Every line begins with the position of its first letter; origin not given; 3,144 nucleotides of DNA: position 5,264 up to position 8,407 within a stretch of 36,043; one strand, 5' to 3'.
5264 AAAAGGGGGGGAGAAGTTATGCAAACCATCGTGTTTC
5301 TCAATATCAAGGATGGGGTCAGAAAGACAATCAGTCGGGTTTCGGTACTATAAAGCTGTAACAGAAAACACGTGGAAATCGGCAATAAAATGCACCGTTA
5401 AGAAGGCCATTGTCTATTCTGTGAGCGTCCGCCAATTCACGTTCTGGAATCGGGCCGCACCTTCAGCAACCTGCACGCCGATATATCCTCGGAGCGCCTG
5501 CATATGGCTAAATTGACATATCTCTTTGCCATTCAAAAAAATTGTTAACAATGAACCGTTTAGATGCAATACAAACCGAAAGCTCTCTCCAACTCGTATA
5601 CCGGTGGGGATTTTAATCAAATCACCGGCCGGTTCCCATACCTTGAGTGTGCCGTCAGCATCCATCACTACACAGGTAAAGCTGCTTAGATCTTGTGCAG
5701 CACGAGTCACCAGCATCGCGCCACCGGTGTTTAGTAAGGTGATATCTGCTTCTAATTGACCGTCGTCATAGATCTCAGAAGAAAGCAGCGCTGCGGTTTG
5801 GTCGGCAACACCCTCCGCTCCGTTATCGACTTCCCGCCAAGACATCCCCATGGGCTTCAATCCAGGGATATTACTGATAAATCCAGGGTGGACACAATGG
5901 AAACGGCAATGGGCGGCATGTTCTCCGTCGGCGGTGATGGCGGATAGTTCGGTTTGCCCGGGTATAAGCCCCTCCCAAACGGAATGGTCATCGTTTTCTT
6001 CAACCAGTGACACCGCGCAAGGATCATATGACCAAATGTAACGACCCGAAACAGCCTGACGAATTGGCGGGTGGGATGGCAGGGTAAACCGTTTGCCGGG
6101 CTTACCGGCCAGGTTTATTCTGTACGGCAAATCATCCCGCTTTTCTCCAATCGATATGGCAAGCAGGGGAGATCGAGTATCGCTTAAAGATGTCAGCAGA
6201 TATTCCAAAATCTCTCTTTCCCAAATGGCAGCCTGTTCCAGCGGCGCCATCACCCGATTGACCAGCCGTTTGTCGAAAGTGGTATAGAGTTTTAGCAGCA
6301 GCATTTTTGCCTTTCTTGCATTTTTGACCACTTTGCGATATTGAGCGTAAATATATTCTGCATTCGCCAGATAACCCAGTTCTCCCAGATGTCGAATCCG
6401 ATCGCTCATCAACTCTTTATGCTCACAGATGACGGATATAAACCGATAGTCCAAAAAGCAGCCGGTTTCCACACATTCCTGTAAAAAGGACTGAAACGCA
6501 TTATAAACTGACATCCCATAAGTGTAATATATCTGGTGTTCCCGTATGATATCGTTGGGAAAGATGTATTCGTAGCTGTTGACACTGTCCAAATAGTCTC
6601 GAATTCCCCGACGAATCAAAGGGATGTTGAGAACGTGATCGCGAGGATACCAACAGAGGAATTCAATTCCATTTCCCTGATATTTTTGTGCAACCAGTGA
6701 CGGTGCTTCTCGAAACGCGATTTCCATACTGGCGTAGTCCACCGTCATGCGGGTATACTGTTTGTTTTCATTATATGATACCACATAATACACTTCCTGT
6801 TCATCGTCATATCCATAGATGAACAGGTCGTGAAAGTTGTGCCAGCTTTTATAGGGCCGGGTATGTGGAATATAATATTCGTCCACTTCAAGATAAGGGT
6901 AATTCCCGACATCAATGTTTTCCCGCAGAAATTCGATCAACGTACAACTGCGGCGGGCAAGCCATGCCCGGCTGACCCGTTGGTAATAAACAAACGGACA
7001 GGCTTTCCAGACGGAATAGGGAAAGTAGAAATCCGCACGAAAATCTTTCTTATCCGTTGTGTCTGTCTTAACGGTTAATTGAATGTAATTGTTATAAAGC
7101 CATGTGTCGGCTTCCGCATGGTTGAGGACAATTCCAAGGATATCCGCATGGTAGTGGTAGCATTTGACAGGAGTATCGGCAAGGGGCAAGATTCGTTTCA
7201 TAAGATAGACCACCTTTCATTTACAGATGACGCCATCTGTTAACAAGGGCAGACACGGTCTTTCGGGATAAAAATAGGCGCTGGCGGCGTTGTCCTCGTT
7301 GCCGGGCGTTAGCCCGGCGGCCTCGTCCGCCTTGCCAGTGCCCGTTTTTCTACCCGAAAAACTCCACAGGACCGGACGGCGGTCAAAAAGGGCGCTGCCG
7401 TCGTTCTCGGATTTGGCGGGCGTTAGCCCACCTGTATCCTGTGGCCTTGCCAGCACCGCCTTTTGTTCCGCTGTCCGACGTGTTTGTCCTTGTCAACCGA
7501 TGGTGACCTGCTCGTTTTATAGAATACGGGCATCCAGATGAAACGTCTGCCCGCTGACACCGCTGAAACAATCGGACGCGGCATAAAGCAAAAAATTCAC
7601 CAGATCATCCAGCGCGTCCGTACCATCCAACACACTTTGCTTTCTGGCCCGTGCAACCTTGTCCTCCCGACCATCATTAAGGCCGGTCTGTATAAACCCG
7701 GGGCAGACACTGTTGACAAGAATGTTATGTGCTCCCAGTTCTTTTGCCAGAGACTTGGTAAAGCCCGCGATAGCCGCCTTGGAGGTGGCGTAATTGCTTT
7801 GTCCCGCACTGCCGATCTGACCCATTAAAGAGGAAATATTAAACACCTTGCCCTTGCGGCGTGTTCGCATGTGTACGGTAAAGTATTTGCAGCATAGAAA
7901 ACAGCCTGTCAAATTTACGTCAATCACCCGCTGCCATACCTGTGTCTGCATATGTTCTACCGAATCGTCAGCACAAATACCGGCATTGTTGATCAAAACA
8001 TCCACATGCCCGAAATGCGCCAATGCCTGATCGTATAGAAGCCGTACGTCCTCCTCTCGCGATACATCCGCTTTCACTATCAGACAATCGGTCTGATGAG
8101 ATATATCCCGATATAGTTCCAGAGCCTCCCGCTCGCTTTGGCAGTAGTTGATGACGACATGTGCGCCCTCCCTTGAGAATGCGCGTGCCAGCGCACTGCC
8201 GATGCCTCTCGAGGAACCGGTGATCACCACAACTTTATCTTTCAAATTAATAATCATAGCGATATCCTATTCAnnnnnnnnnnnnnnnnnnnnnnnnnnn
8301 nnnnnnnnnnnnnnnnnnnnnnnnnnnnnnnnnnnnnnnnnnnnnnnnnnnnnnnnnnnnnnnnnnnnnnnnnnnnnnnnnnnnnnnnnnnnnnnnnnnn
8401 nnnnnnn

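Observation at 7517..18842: CXXX-repeat radical-SAM RiPP operon with a built-in acyl-activation/ACP module: candidate for an uncharacterised acylated polythioether peptide class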

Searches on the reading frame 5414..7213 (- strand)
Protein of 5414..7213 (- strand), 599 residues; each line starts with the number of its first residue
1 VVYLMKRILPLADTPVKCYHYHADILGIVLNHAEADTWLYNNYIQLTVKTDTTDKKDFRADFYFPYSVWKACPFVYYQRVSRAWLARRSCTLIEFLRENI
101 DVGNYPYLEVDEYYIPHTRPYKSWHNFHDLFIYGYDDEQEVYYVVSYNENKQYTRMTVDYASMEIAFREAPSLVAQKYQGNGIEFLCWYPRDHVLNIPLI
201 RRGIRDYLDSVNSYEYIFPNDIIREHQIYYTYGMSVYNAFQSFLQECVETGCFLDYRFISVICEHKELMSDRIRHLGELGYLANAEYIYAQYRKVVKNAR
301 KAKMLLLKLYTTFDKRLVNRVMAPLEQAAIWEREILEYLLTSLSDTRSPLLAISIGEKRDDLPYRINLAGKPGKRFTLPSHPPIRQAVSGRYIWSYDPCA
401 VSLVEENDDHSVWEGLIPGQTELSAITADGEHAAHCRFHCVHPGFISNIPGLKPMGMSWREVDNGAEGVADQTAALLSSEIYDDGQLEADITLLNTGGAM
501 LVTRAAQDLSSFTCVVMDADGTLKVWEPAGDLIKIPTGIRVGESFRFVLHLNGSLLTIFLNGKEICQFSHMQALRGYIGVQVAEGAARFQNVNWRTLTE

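Call 3: search_protein_families(library=ncbifam, proteins=[window:5414-7213:-], max_evalue=0.01)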
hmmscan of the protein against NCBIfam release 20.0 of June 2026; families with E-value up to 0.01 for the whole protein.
window:5414-7213:- (599 aa): 0 families

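Call 4: search_protein_families(library=pfam, proteins=[window:5414-7213:-], max_evalue=0.01)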
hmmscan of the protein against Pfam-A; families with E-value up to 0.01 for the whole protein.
window:5414-7213:- (599 aa): 2 families
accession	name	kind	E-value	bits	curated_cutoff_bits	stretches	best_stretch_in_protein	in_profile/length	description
PF14399.12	BtrH_N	-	7e-09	36.5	29.7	1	94-145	80-132/134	Butirosin biosynthesis protein H, N-terminal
PF06439.18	3keto-disac_hyd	-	6.2e-07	30.1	26.8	1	461-593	27-185/187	3-keto-disaccharide hydrolase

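Call 20: search_solved_structures(query=window:5414-7213:-, max_evalue=1)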
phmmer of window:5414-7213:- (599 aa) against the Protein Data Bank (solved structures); distinct sequences matched with E-value up to 1: 3.
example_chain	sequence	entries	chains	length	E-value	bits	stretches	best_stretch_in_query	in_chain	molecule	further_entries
4b1m_A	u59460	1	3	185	9.9e-06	27.4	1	435-593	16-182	LEVANASE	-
4azz_A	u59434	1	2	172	1.7e-05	26.7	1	444-597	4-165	LEVANASE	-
4b1l_A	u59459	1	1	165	2.3e-05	26.2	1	444-593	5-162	LEVANASE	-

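Call 42: find_homologous_proteins(query=window:5414-7213:-, max_evalue=0.00001)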
Query window:5414-7213:- (599 aa): 7 proteins with E <= 0.00001 among 5726 candidates.
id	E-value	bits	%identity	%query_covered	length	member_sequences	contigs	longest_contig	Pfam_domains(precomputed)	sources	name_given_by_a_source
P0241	0.0e+0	1250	89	99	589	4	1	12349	PF06439.19,PF14399.13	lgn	-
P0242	0.0e+0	1123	79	99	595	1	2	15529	PF14399.13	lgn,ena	-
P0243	4.0e-85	305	31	97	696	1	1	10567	PF01527.27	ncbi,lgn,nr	ncbi:MAG: transposase [Oscillospiraceae bacterium]|nr:transposase [Oscillospiraceae bacterium]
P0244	1.3e-74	270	29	98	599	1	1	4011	PF06439.19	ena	-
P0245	3.9e-58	215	27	99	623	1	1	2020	-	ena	-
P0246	5.2e-49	185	28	98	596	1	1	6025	-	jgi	jgi:hypothetical protein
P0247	7.3e-27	112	29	57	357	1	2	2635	-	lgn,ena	-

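Call 52: predict_structure(alignment_id=A3)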
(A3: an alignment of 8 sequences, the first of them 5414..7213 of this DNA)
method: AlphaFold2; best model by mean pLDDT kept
length: 599 residues; sequences in the alignment: 8
mean_pLDDT: 72.8   pTM: 0.66
mean pLDDT of the five models: 72.8, 71.4, 71.2, 70.1, 68.5
residues with pLDDT >= 90: 60; 70-90: 323; 50-70: 147; < 50: 69
segments of 3 or more residues with pLDDT < 50: 1-3, 52-56, 65-71, 110-128, 173-180, 215-226, 442-455
pLDDT, mean of each block of 10 residues (from residue 1): 70 68 64 62 65 50 48 65 76 89 78 40 44 90 75 78 74 45 70 72 86 51 49 83 76 63 85 85 88 91 85 78 88 92 78 67 73 79 71 87 89 80 82 77 42 48 65 71 81 81 71 78 72 77 89 87 86 69 73 72
secondary structure, 60 per line:
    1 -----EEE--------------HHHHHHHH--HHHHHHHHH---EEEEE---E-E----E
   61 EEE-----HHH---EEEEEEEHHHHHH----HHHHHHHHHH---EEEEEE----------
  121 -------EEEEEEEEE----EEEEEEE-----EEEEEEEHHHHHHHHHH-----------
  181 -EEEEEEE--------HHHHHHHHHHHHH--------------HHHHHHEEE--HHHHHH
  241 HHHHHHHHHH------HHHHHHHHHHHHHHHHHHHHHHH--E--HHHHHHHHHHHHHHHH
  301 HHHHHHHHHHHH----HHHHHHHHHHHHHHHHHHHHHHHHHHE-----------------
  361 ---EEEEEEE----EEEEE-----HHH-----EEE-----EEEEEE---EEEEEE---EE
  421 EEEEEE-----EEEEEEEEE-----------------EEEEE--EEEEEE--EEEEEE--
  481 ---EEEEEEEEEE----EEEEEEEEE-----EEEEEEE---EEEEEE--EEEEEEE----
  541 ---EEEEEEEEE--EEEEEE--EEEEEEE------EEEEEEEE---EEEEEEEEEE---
elements in order: E6-8 H23-30 H33-41 E45-49 E60-63 E75-81 H82-87 H92-101 E105-110 E128-136 E141-147 E153-159 H160-169 E182-188 H197-209 H224-229 E230-232 H235-250 H257-279 H285-312 H317-342 E364-370 E375-379 E393-395 E401-406 E410-415 E419-426 E432-440 E458-462 E465-470 E473-478 E484-493 E498-506 E512-518 E522-527 E530-536 E544-552 E555-560 E563-569 E576-583 E587-596

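Call 55: fold_search(model_id=the predicted structure, library=pdb)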
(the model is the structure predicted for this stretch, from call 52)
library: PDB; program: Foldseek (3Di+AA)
matches with E <= 10: 1353; with E <= 0.001: 277
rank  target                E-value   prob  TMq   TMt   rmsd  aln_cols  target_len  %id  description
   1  4b1m_A                1.7e-10  1.00  0.21  0.69   4.6       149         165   22  CARBOHYDRATE BINDING MODULE CBM66 FROM BACILLUS SUBTILIS (released 2012-12-12)
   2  4azz_A                3.3e-10  1.00  0.21  0.70   8.3       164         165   23  Carbohydrate binding module CBM66 from Bacillus subtilis (released 2012-07-25)
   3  4b1m_C                4.0e-10  1.00  0.21  0.71   4.6       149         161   22  CARBOHYDRATE BINDING MODULE CBM66 FROM BACILLUS SUBTILIS (released 2012-12-12)
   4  4b1m_B                6.6e-10  1.00  0.21  0.70   8.0       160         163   23  CARBOHYDRATE BINDING MODULE CBM66 FROM BACILLUS SUBTILIS (released 2012-12-12)
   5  4b1l                  2.1e-09  1.00  0.21  0.72   8.2       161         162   23  CARBOHYDRATE BINDING MODULE CBM66 FROM BACILLUS SUBTILIS (released 2012-12-12)
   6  8zdo_a                8.1e-08  1.00  0.18  0.33  20.9       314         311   11  Cryo-EM structure of Mycobacteriophage Douge baseplate (gp13, gp17, gp23, gp16, gp18 and gp20) (released 2025-06-25)
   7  8a9y_E                8.7e-07  1.00  0.18  0.22  20.7       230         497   13  Substrate-free levan utilisation machinery (utilisome) (released 2023-06-07)
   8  7yn2_A                1.1e-06  1.00  0.36  0.56   6.4       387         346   13  Crystal structure of CcbD with methylthiolincosamide (released 2023-08-02)
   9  8gs1_D                1.7e-06  1.00  0.33  0.54   7.8       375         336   13  Crystal structure of AziU2-U3 complex from Streptomyces sahachiroi NRRL2485 (released 2023-09-06)
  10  8aa2_E                3.2e-06  1.00  0.19  0.22  20.3       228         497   14  Inactive levan utilisation machinery (utilisome) in the presence of levan fructo-oligosaccharides DP 15-25 (released 2023-06-07)
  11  7yn1_A                3.3e-06  1.00  0.35  0.55   6.8       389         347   12  Crystal structure of selenomethionine labeled CcbD (released 2023-08-02)
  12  9dks_A                3.8e-06  1.00  0.34  0.54   6.3       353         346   12  Crystal structure of CcbD C19S mutant complexed with single PCP domain of CcbZ (released 2025-09-17)
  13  7yn1_B                5.4e-06  1.00  0.34  0.53   6.3       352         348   13  Crystal structure of selenomethionine labeled CcbD (released 2023-08-02)
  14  9dkr_A                8.1e-06  1.00  0.33  0.52   6.4       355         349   12  Crystal structure of CcbD complexed with PCP domain of CcbZ (released 2025-10-01)
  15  9dkr_B                8.1e-06  1.00  0.33  0.52   6.4       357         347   13  Crystal structure of CcbD complexed with PCP domain of CcbZ (released 2025-10-01)
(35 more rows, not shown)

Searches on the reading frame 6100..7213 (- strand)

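Call 56: search_solved_structures(query=A4, max_evalue=10, show_alignments=4)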
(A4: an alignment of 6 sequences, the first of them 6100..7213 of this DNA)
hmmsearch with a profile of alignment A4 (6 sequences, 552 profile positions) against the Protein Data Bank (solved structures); distinct sequences matched with E-value up to 10: 8.
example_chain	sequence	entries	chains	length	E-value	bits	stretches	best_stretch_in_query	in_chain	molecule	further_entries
4azz_A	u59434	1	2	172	3.8e-23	85.3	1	397-527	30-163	LEVANASE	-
4b1l_A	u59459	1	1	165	6.2e-23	84.6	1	397-525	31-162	LEVANASE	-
4b1m_A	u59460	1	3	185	6.9e-23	84.4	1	397-525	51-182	LEVANASE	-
2k9m_A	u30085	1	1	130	0.29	13.1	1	264-347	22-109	RNA polymerase sigma factor RpoN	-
6t2s_AAA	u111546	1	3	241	0.38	12.7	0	466-513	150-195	Glycoside hydrolase family 16 protein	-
8gs1_B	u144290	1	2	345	1.3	10.9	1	89-140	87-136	Azi29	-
7wuw_C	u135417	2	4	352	1.3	10.9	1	89-140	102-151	AziU3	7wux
8eoz_B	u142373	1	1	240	3.2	9.6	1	268-311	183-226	C3HR3_4r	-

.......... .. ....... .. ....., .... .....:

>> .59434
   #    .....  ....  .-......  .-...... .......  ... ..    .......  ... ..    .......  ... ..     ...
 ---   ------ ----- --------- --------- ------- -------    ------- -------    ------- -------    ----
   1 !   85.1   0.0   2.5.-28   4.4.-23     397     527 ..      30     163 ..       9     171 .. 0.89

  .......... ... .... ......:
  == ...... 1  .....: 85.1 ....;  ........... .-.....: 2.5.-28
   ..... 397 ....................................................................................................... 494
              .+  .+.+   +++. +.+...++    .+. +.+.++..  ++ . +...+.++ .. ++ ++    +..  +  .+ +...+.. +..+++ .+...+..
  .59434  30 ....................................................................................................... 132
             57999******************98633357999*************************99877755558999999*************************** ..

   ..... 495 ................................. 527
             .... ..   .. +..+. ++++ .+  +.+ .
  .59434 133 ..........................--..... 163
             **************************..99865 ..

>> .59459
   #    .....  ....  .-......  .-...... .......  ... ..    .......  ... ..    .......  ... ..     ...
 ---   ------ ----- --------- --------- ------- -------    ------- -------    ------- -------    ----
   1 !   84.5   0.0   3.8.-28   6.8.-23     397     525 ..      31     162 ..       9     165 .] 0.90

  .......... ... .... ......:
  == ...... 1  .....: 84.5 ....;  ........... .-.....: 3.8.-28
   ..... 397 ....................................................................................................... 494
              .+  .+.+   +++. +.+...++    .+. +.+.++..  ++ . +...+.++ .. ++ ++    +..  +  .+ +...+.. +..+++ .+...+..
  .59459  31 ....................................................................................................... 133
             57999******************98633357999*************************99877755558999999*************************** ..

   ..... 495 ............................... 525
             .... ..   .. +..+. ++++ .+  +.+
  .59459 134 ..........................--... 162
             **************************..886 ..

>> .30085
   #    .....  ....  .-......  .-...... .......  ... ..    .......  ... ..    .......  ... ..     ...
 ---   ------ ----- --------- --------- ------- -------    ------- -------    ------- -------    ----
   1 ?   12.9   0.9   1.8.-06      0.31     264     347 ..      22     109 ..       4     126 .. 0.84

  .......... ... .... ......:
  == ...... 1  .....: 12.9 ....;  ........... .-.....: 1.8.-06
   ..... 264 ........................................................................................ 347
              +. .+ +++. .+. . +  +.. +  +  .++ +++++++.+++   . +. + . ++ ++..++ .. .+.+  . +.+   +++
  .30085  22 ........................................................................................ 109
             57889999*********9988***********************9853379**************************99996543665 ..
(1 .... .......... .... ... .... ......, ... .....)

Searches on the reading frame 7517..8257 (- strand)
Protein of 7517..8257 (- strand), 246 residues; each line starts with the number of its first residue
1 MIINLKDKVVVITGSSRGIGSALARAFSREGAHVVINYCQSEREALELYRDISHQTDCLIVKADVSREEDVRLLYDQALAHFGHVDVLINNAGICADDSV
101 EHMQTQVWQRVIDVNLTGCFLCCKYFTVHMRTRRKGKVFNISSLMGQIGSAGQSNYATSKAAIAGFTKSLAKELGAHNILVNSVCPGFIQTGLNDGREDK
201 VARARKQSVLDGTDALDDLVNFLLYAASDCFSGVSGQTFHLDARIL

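Call 3: search_protein_families(library=ncbifam, proteins=[window:7517-8257:-], max_evalue=0.01)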
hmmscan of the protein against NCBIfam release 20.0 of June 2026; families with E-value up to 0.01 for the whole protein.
window:7517-8257:- (246 aa): 237 families (the best 25 are shown)
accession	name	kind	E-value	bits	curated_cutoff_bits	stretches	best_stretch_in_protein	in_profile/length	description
TIGR01830.1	3oxo_ACP_reduc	equivalog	1.2e-64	218.3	297.75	1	10-242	1-235/239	3-oxoacyl-[acyl-carrier-protein] reductase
NF004198.0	PRK05653.1-3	equivalog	3.6e-63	213.3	296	1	4-240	4-241/248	3-oxoacyl-ACP reductase FabG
NF009466.0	PRK12826.1-2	subfamily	1e-59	202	222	1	7-242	3-241/248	3-oxoacyl-ACP reductase FabG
NF004197.0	PRK05653.1-1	equivalog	4.7e-56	190.2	332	1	3-243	3-244/249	3-oxoacyl-ACP reductase FabG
NF009546.0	PRK12935.1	equivalog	2.8e-54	184.3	418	1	3-194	2-194/247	acetoacetyl-CoA reductase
NF009093.0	PRK12429.1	subfamily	1.7e-53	181.6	258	1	4-208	2-206/259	3-hydroxybutyrate dehydrogenase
NF005559.1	PRK07231.1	subfamily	2.2e-53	181.3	215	1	5-242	2-244/249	glucose 1-dehydrogenase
NF004199.0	PRK05653.1-4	equivalog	1.9e-52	178.3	301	1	3-242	1-242/247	3-oxoacyl-ACP reductase FabG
NF006493.1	PRK08936.1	subfamily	3.8e-51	173.9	420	1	2-242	2-247/261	glucose-1-dehydrogenase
TIGR01829.1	AcAcCoA_reduct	subfamily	4.4e-51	173.9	302.1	1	8-241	1-236/242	acetoacetyl-CoA reductase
TIGR01963.1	PHB_DH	subfamily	6.9e-51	173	307.05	1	8-206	2-200/255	3-hydroxybutyrate dehydrogenase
NF052558.1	MBtsdlDhBudC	equivalog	7e-50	169.9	270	1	6-242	2-238/250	meso-2,3-butanediol dehydrogenase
NF009464.0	PRK12824.1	subfamily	4.4e-49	167.4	269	1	7-207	2-203/245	3-oxoacyl-ACP reductase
NF004791.0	PRK06138.1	equivalog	4.8e-49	166.9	312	1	4-242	2-246/252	SDR family oxidoreductase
NF006072.0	PRK08217.1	subfamily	1.7e-47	162.3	298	1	4-202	2-209/253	3-ketoacyl-(acyl-carrier-protein) reductase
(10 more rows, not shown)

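Call 4: search_protein_families(library=pfam, proteins=[window:7517-8257:-], max_evalue=0.01)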
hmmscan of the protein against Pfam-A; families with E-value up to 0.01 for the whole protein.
window:7517-8257:- (246 aa): 5 families
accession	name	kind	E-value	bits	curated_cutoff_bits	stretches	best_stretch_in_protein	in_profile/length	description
PF00106.31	adh_short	-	8.7e-58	195.5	26.6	1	8-199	1-192/195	short chain dehydrogenase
PF13561.12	adh_short_C2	-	2.7e-53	181.4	27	1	16-242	5-232/236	Enoyl-(Acyl carrier protein) reductase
PF08659.16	KR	-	3.5e-16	60.1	22.6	1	10-171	3-164/180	KR domain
PF01370.27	Epimerase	-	0.0017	18.3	20.9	1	10-123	1-103/240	NAD dependent epimerase/dehydratase family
PF08643.16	DUF1776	-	0.0028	17.6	25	1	100-210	108-220/294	Fungal family of unknown function (DUF1776)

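Call 41: search_solved_structures(query=window:7517-8257:-, max_evalue=1e-40)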
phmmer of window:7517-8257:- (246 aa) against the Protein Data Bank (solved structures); distinct sequences matched with E-value up to 1e-40: 15.
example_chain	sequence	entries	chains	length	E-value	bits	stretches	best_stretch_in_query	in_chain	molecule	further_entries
2et6_A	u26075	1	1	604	3.6e-57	197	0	3-191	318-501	(3R)-hydroxyacyl-CoA dehydrogenase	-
4jro_A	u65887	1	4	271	1.6e-53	185.1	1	4-243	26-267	FabG protein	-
2uvd_A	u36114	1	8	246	2e-53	184.8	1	5-243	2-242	3-OXOACYL-(ACYL-CARRIER-PROTEIN) REDUCTASE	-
1edo_A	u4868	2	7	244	1.4e-48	168.9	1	9-244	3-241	BETA-KETO ACYL CARRIER PROTEIN REDUCTASE | KETOACYL REDUCTASE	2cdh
3osu_A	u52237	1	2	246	2.7e-48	168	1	8-243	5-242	3-oxoacyl-[acyl-carrier-protein] reductase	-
3sj7_A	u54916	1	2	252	3e-48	167.8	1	8-243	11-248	3-oxoacyl-(Acyl-carrier-protein) reductase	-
4rzh_A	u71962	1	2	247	7.4e-47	163.3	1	6-243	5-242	3-oxoacyl-[acyl-carrier protein] reductase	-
4dml_A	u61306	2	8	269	2e-46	161.8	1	4-242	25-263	3-oxoacyl-[acyl-carrier-protein] reductase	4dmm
2hq1_A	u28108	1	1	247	5.6e-46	160.4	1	4-244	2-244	Glucose/ribitol dehydrogenase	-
4nbu_A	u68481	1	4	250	8e-46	159.9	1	4-245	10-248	3-oxoacyl-(Acyl-carrier-protein) reductase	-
4ni5_A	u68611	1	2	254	5e-44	154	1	4-242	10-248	Oxidoreductase, short-chain dehydrogenase/reductase family protein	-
2p68_A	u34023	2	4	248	1.4e-42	149.2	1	2-243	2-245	3-oxoacyl-[acyl-carrier-protein] reductase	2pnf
7tzp_A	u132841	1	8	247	4.1e-42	147.8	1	4-240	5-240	3-oxoacyl-ACP reductase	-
6t6n_A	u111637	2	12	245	7.9e-42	146.8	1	5-240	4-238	3-oxoacyl-[acyl-carrier protein] reductase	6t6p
8x89_A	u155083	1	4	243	1.8e-41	145.7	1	5-207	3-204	3-oxoacyl-[acyl-carrier-protein] reductase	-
